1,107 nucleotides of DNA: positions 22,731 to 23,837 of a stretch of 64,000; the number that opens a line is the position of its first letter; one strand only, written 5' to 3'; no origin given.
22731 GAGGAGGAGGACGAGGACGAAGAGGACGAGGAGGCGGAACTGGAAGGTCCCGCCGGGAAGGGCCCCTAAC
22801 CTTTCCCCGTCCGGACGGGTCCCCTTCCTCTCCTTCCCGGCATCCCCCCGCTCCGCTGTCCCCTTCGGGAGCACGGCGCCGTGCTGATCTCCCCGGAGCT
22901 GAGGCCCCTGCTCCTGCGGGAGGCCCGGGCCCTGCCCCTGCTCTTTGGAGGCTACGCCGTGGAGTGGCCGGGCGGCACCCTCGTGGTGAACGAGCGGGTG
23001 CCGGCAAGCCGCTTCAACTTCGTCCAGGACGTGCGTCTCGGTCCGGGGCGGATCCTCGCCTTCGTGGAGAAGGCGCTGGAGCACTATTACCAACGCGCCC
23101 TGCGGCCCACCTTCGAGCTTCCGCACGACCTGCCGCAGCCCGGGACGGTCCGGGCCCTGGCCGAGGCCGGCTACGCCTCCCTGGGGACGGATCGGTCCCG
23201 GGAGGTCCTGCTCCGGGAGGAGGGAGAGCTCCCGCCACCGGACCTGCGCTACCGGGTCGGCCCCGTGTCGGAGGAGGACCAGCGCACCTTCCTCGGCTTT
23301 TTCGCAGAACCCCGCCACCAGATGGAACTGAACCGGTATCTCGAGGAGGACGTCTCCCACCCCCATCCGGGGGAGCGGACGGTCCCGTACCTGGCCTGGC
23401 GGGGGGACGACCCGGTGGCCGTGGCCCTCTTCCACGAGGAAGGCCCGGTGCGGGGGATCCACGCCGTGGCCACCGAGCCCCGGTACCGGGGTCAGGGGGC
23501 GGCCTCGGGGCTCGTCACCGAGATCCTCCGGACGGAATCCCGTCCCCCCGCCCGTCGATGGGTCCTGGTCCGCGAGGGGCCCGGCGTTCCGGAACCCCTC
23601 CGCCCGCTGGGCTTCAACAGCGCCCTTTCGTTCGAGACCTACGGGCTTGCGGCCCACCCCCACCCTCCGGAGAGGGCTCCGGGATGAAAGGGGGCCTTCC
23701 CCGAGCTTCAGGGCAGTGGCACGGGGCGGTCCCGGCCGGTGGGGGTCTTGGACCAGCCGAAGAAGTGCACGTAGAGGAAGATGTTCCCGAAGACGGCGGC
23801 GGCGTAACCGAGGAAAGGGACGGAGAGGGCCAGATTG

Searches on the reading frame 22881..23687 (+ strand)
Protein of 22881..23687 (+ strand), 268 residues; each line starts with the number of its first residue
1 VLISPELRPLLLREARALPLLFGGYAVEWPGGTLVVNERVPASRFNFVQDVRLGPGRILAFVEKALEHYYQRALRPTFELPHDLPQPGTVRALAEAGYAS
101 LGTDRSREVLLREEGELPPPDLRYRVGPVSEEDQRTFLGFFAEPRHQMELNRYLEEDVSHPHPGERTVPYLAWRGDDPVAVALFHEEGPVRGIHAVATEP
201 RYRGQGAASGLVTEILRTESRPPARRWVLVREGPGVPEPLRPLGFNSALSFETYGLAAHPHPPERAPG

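Call 13: search_protein_families(library=pfam, proteins=[window:22881-23687:+])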
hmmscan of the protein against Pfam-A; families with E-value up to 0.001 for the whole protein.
window:22881-23687:+ (268 aa): 1 family
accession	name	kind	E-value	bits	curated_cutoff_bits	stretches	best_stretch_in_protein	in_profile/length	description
PF00583.31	Acetyltransf_1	-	7.2e-07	29.9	20.7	1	145-217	15-86/116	Acetyltransferase (GNAT) family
